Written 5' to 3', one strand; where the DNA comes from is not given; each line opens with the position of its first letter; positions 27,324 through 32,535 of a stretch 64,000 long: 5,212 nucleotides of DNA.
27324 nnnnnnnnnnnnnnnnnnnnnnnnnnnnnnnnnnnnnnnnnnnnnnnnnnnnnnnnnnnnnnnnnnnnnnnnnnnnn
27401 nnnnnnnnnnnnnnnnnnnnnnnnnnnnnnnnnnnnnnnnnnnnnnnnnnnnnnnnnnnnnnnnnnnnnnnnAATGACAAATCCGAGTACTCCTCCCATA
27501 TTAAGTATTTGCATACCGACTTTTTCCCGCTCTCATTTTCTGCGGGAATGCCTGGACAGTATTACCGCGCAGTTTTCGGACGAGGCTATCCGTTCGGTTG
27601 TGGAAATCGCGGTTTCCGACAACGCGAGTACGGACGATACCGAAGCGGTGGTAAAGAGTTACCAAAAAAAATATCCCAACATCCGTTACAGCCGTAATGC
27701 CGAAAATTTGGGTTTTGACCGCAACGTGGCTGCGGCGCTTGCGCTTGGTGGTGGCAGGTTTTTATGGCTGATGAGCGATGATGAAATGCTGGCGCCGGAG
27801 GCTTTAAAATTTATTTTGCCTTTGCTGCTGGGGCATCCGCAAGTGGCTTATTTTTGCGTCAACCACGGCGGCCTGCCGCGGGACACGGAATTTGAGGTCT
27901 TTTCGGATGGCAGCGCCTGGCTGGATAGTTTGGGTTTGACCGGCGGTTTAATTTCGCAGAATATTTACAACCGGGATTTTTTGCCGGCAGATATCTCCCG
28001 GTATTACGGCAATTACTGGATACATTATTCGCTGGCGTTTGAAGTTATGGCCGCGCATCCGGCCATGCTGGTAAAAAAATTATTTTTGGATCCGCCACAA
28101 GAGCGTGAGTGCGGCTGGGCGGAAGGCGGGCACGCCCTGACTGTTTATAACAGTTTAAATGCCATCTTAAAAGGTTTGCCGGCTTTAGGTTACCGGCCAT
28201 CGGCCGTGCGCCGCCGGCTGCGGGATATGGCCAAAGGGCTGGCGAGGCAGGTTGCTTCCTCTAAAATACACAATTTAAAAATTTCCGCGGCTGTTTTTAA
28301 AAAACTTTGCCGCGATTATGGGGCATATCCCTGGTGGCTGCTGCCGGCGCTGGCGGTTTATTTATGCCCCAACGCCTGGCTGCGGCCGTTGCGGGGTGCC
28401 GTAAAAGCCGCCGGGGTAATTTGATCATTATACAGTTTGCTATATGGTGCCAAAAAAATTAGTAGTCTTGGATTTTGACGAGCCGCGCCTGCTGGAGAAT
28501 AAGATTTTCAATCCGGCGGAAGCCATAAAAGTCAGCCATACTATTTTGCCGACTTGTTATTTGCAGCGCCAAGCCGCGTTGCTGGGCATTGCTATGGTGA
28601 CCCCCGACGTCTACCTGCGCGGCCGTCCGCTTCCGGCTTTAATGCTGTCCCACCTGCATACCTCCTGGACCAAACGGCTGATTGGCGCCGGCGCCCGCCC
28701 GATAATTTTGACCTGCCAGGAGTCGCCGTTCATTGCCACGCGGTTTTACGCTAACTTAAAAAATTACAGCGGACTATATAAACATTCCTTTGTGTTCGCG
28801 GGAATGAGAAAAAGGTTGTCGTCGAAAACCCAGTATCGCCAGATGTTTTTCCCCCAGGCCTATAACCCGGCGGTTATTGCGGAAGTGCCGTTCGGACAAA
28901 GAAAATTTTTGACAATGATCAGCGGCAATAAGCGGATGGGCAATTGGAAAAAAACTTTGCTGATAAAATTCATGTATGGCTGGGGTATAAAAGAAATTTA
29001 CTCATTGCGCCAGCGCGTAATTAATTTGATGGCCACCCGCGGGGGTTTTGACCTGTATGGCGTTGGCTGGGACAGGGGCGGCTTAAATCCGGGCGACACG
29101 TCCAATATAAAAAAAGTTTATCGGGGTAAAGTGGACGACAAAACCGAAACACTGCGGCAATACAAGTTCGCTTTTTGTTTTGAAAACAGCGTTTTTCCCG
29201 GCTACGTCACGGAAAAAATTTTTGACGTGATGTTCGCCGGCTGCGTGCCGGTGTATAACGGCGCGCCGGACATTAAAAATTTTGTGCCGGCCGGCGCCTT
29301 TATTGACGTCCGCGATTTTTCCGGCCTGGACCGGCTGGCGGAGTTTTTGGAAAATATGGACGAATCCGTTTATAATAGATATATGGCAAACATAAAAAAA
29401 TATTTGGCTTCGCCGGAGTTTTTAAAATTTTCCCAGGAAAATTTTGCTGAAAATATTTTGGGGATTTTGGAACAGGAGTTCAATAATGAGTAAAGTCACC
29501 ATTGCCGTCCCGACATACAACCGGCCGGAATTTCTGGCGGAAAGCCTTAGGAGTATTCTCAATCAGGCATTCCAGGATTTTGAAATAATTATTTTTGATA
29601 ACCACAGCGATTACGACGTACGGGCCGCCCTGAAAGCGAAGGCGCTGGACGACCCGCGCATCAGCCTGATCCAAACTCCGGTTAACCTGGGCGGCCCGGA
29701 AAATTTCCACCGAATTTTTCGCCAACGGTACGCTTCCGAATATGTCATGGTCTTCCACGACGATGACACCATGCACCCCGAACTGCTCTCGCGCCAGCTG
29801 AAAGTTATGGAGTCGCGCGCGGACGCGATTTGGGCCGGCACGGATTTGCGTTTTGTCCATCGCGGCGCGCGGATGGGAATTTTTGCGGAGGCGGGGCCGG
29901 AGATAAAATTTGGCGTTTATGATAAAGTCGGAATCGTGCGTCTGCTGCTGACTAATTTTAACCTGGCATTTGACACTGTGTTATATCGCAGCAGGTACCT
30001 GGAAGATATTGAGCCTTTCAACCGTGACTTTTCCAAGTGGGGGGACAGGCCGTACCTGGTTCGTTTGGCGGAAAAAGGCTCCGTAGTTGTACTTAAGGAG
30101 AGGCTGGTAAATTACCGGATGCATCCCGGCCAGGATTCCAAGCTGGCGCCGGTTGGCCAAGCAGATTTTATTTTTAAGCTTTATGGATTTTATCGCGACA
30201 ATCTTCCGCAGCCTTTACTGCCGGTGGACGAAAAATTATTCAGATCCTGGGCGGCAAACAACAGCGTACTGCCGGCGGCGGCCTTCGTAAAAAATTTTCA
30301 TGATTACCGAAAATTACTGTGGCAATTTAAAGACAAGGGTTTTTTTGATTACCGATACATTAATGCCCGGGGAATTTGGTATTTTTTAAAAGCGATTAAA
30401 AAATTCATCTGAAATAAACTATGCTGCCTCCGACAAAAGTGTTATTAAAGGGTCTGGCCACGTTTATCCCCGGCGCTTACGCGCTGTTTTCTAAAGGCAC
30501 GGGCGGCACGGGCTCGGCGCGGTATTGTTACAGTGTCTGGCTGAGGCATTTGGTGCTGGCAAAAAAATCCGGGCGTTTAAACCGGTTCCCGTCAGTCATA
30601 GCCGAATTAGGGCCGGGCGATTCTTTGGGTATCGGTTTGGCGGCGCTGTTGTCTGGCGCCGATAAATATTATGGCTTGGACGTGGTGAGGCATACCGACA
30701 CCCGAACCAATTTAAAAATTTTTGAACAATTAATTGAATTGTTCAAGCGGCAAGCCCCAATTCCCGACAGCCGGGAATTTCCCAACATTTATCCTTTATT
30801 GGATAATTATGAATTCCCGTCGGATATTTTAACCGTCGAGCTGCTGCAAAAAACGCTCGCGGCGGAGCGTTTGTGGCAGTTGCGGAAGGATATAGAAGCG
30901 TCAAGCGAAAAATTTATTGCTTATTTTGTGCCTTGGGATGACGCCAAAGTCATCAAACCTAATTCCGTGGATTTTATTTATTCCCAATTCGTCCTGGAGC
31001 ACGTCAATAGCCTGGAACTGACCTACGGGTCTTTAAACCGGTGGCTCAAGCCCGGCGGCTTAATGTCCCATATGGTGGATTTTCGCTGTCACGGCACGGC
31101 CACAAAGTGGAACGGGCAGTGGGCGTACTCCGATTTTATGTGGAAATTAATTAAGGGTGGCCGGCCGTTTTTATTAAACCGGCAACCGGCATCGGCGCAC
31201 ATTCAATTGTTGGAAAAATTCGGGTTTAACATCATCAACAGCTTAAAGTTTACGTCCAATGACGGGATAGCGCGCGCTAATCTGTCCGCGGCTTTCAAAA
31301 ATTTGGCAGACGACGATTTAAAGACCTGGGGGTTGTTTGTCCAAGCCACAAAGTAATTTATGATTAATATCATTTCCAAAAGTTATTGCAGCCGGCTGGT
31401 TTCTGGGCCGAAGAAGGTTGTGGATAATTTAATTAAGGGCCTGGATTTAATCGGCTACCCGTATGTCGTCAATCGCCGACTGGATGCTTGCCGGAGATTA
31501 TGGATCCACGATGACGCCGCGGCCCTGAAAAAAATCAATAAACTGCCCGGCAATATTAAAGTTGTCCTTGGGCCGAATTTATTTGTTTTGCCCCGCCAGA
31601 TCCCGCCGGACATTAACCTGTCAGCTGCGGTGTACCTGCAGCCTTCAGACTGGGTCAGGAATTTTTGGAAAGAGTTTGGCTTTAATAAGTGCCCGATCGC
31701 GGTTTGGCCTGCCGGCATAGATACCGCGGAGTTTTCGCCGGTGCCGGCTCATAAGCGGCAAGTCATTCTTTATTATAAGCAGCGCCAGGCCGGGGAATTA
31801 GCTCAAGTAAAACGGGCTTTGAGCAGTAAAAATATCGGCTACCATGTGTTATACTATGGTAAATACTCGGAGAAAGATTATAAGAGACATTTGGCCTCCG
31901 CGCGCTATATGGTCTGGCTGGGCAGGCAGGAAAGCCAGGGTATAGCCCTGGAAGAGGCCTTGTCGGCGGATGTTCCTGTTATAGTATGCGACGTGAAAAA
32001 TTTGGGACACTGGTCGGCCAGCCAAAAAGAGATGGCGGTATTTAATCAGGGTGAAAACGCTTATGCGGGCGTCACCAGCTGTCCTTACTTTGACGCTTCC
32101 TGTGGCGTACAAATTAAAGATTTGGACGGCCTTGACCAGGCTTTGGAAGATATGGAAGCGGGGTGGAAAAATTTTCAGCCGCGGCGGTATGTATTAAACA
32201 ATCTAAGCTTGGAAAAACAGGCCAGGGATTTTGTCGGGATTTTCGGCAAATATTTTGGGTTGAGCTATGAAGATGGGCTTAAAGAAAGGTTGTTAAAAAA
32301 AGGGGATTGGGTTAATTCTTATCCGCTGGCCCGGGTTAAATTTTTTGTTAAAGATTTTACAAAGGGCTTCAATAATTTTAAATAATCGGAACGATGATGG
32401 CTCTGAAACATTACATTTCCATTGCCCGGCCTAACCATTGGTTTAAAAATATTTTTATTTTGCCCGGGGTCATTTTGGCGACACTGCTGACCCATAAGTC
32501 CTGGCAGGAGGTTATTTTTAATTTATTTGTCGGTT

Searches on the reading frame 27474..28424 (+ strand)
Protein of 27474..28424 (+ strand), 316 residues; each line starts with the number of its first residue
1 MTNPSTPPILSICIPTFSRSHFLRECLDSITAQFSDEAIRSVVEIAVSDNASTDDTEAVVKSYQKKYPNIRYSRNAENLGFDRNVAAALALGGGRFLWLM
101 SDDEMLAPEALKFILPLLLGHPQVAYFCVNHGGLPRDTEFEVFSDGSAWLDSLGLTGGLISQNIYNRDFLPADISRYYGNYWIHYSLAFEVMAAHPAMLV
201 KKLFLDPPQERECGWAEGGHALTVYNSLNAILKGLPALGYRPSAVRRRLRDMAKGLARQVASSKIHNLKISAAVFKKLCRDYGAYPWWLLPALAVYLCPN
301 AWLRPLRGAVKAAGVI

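Call 17: search_protein_families(library=pfam, proteins=[window:27474-28424:+], max_evalue=0.001)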
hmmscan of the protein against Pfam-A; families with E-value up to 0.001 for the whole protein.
window:27474-28424:+ (316 aa): 2 families
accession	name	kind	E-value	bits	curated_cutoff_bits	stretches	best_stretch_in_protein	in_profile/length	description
PF00535.33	Glycos_transf_2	-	4e-22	79.3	23.3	1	11-124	1-110/168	Glycosyl transferase family 2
PF13641.12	Glyco_tranf_2_3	-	3.9e-12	47.1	27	1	7-126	1-118/230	Glycosyltransferase like family 2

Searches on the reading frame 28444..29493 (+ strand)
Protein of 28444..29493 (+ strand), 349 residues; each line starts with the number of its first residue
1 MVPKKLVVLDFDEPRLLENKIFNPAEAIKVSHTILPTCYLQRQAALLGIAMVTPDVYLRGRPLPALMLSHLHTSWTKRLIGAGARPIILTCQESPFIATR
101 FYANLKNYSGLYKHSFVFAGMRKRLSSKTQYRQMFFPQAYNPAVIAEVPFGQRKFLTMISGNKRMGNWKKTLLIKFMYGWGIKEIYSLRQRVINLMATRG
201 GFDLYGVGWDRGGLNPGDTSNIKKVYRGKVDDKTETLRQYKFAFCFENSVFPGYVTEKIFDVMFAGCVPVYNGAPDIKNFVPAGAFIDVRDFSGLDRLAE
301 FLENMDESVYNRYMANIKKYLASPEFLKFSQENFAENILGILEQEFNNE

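Call 17: search_protein_families(library=pfam, proteins=[window:28444-29493:+], max_evalue=0.001)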
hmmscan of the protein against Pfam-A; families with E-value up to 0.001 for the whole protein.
window:28444-29493:+ (349 aa): 1 family
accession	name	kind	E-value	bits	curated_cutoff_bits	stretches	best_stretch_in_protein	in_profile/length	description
PF00852.26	Glyco_transf_10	-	3.3e-20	73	23.9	1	227-321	45-143/182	Glycosyltransferase family 10 (fucosyltransferase) C-term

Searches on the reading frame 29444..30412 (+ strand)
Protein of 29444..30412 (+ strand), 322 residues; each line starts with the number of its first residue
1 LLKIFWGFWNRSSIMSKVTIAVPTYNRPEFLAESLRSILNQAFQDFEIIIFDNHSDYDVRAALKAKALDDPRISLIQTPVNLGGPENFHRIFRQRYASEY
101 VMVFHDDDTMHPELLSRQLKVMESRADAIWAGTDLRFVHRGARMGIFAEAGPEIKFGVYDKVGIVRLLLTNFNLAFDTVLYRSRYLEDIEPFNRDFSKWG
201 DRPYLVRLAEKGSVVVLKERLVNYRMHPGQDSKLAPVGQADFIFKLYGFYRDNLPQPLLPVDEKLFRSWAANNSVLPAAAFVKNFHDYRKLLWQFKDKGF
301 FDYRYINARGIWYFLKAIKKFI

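Call 3: search_protein_families(library=pfam, proteins=[window:29444-30412:+], max_evalue=1)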
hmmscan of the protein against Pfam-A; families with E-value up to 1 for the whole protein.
window:29444-30412:+ (322 aa): 2 families
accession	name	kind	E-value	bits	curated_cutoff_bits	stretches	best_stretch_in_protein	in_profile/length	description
PF00535.33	Glycos_transf_2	-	4.5e-23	82.4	23.3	1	19-146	1-128/168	Glycosyl transferase family 2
PF13641.12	Glyco_tranf_2_3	-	6.3e-14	53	27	1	18-211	3-197/230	Glycosyltransferase like family 2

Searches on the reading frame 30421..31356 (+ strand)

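Call 3: search_protein_families(library=pfam, proteins=[window:30421-31356:+], max_evalue=1)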
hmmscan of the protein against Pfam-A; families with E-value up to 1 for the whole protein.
window:30421-31356:+ (311 aa): 5 families
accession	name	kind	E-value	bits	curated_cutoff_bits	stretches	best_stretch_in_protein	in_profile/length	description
PF13489.12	Methyltransf_23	-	9.2e-08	32.4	27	1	171-272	80-162/164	Methyltransferase domain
PF08241.18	Methyltransf_11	-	3.6e-06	28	21.2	1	178-215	56-93/95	Methyltransferase domain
PF08242.18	Methyltransf_12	-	0.003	18.7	30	1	179-214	62-97/98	Methyltransferase domain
PF13649.12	Methyltransf_25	-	0.058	14.5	27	1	179-213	61-97/97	Methyltransferase domain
PF13847.12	Methyltransf_31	-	0.26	11.4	27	1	178-216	70-108/145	Methyltransferase domain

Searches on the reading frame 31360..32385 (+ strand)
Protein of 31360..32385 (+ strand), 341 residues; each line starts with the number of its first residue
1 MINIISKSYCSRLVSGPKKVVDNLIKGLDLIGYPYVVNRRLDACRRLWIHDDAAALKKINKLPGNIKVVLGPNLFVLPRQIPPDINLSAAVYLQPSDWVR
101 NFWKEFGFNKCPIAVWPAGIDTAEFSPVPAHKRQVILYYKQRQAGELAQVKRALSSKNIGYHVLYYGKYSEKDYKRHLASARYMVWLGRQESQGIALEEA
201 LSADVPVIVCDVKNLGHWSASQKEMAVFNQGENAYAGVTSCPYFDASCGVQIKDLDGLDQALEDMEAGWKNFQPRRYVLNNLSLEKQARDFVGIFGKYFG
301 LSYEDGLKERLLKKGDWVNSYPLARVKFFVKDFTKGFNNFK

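Call 3: search_protein_families(library=pfam, proteins=[window:31360-32385:+], max_evalue=1)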
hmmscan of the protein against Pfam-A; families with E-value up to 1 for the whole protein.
window:31360-32385:+ (341 aa): 5 families
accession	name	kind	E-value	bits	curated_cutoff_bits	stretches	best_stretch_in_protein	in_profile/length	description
PF00534.26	Glycos_transf_1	-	3.8e-06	27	26.4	1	146-216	58-128/172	Glycosyl transferases group 1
PF13692.12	Glyco_trans_1_4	-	6.9e-05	23.6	27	1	148-216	47-112/142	Glycosyl transferases group 1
PF13439.12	Glyco_transf_4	-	0.0065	16.9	28.5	1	91-123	136-169/170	Glycosyltransferase Family 4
PF20706.3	GT4-conflict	-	0.22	10.9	26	1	158-210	260-311/385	Family 4 Glycosyltransferase in conflict systems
PF11019.14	DUF2608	-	0.24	11.3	22.6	1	144-178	188-224/244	Protein of unknown function (DUF2608)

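Call 24: find_homologous_proteins(query=window:31360-32385:+, max_evalue=1e-10)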
Query window:31360-32385:+ (341 aa): 494 proteins with E <= 1e-10 among 2311 candidates; the best 120 are listed.
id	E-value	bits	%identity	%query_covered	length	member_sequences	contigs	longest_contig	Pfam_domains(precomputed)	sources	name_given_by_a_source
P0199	1.7e-233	792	100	100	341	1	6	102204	PF00534.27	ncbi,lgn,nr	ncbi:MAG: hypothetical protein P4L74_03315 [Candidatus Doudnabacteria bacterium]|nr:hypothetical pro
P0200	1.6e-133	463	58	98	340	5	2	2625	PF00534.27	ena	-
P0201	3.5e-132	459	59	98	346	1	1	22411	-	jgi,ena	-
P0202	2.4e-131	456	58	98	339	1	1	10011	PF00534.27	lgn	-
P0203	7.6e-131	454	57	99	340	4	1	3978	-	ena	-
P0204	3.6e-129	449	59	98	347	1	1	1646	PF00534.27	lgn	-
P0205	5.0e-129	448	59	94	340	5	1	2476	-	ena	-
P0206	8.8e-129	448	57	98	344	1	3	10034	-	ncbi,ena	-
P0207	1.4e-128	447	58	94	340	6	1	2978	-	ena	-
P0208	5.5e-128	445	58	94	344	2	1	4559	-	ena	-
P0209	1.5e-127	444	57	98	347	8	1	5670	-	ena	-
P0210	2.7e-127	443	57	98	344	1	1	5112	-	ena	-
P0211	6.6e-127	441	57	98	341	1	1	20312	PF00534.27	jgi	jgi:glycosyltransferase involved in cell wall biosynthesis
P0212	2.3e-126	440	55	99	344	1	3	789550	-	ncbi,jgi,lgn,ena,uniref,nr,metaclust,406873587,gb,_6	ncbi:MAG: hypothetical protein ACD_81C00190G0006 [uncultured bacterium]|uniref:Glycosyl transferase 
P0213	6.2e-126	438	57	100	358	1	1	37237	-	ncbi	-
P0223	5.5e-123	429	58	99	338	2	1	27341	-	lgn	-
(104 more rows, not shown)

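Call 25: find_encoding_contigs(protein=P0201, flank=7000, max_places=2)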
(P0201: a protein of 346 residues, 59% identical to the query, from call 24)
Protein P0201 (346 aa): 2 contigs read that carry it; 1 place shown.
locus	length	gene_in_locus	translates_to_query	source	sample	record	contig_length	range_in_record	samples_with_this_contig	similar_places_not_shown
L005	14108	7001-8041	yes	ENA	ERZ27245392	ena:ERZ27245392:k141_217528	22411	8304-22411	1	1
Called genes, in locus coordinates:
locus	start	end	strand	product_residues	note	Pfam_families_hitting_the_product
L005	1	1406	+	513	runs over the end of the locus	PF13440:Polysacc_synt_3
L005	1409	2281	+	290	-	-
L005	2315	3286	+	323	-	PF00535:Glycos_transf_2, PF13641:Glyco_tranf_2_3 (weak)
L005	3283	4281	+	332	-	PF00535:Glycos_transf_2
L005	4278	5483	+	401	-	PF00534:Glycos_transf_1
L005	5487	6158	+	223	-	PF13649:Methyltransf_25 (weak)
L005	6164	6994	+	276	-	PF05050:Methyltransf_21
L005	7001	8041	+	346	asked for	-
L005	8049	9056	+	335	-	PF01073:3Beta_HSD, PF01370:Epimerase, PF02719:Polysacc_synt_2, PF04321:RmlD_sub_bind, PF13460:NAD_binding_10 (weak), PF16363:GDP_Man_Dehyd, PF07993:NAD_binding_4 (weak)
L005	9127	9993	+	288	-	PF03721:UDPG_MGDP_dh_N, PF00984:UDPG_MGDP_dh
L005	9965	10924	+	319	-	PF04321:RmlD_sub_bind (weak), PF01073:3Beta_HSD (weak), PF01370:Epimerase, PF02719:Polysacc_synt_2 (faint), PF16363:GDP_Man_Dehyd, PF07993:NAD_binding_4 (weak)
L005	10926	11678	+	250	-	PF00535:Glycos_transf_2, PF10111:Glyco_tranf_2_2, PF13641:Glyco_tranf_2_3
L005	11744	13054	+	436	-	PF02397:Bac_transf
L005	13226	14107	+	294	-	?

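Call 26: find_encoding_contigs(protein=P0213, flank=7000, max_places=2)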
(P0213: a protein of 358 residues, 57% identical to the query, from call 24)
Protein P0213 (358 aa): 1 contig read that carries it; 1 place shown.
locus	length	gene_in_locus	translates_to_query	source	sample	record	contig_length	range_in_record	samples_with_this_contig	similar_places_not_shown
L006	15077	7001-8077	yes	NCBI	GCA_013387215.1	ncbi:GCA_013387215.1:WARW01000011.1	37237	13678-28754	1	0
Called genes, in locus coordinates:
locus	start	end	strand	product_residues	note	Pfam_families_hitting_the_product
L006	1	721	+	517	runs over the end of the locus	PF01943:Polysacc_synt, PF13440:Polysacc_synt_3, PF01554:MatE (weak)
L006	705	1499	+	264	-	PF13489:Methyltransf_23, PF13847:Methyltransf_31, PF08241:Methyltransf_11, PF08242:Methyltransf_12, PF13649:Methyltransf_25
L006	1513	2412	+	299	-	-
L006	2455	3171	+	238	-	PF05711:TylF, PF13578:Methyltransf_24 (weak)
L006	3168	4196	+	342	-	PF00535:Glycos_transf_2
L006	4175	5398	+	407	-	-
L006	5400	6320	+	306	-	PF05575:V_cholerae_RfbT (weak), PF05050:Methyltransf_21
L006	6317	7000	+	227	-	PF13489:Methyltransf_23 (weak), PF13847:Methyltransf_31, PF08241:Methyltransf_11 (weak), PF08242:Methyltransf_12 (weak), PF13649:Methyltransf_25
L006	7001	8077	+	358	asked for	-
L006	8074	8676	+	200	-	PF08241:Methyltransf_11 (faint)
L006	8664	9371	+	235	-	PF13641:Glyco_tranf_2_3 (weak), PF00535:Glycos_transf_2, PF10111:Glyco_tranf_2_2 (weak)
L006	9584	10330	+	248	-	PF00535:Glycos_transf_2, PF10111:Glyco_tranf_2_2, PF13641:Glyco_tranf_2_3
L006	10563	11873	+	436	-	PF02397:Bac_transf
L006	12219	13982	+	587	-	PF05157:MshEN, PF00437:T2SSE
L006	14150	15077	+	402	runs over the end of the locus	PF28597:T2SSF_N, PF00482:T2SSF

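Call 27: find_encoding_contigs(protein=P0223, flank=7000, max_places=2)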
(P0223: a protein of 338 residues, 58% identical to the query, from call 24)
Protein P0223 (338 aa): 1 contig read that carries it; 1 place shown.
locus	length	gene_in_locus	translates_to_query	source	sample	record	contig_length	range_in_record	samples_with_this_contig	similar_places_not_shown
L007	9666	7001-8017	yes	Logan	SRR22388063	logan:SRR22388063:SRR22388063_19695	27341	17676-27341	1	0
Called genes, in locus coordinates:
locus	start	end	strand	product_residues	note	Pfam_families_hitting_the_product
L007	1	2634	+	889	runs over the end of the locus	-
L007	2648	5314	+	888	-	-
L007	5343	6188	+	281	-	PF00535:Glycos_transf_2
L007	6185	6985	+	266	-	PF00535:Glycos_transf_2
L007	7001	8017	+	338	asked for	-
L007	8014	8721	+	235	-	PF05050:Methyltransf_21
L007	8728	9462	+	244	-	PF05148:Methyltransf_8 (faint), PF13489:Methyltransf_23, PF07021:MetW, PF13847:Methyltransf_31 (faint), PF08241:Methyltransf_11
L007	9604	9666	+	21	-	?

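Call 51: find_encoding_contigs(protein=window:31360-32385:+, flank=4000, max_places=10)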
Protein window:31360-32385:+ (341 aa): 7 contigs read that carry it; 4 places shown.
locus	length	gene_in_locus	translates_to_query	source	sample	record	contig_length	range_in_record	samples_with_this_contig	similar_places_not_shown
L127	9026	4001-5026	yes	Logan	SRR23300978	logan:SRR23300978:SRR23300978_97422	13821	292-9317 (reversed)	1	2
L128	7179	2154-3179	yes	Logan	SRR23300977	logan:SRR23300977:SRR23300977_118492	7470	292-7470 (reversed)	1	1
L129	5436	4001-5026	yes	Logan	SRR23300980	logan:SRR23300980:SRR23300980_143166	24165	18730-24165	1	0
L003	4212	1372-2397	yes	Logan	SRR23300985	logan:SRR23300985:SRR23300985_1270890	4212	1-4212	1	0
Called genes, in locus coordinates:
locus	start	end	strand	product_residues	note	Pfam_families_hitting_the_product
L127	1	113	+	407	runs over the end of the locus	PF01041:DegT_DnrJ_EryC1, PF01212:Beta_elim_lyase (weak), PF00155:Aminotran_1_2, PF01053:Cys_Met_Meta_PP (weak)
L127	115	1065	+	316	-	PF13641:Glyco_tranf_2_3, PF00535:Glycos_transf_2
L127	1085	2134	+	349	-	PF00852:Glyco_transf_10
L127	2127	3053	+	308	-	PF00535:Glycos_transf_2, PF13641:Glyco_tranf_2_3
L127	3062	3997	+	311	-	PF13489:Methyltransf_23, PF08241:Methyltransf_11 (weak)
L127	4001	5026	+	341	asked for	PF00534:Glycos_transf_1 (weak)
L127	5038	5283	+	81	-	-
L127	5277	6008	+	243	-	PF08241:Methyltransf_11 (weak), PF03269:DUF268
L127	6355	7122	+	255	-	PF05050:Methyltransf_21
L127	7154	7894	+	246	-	PF00535:Glycos_transf_2, PF10111:Glyco_tranf_2_2, PF13641:Glyco_tranf_2_3, PF13632:Glyco_trans_2_3 (weak)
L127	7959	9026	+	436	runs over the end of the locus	PF02397:Bac_transf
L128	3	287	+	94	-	?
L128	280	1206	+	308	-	PF00535:Glycos_transf_2, PF13641:Glyco_tranf_2_3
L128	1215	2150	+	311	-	PF13489:Methyltransf_23, PF08241:Methyltransf_11 (weak)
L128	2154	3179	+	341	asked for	PF00534:Glycos_transf_1 (weak)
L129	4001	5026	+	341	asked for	PF00534:Glycos_transf_1 (weak)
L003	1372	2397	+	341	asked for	PF00534:Glycos_transf_1 (weak)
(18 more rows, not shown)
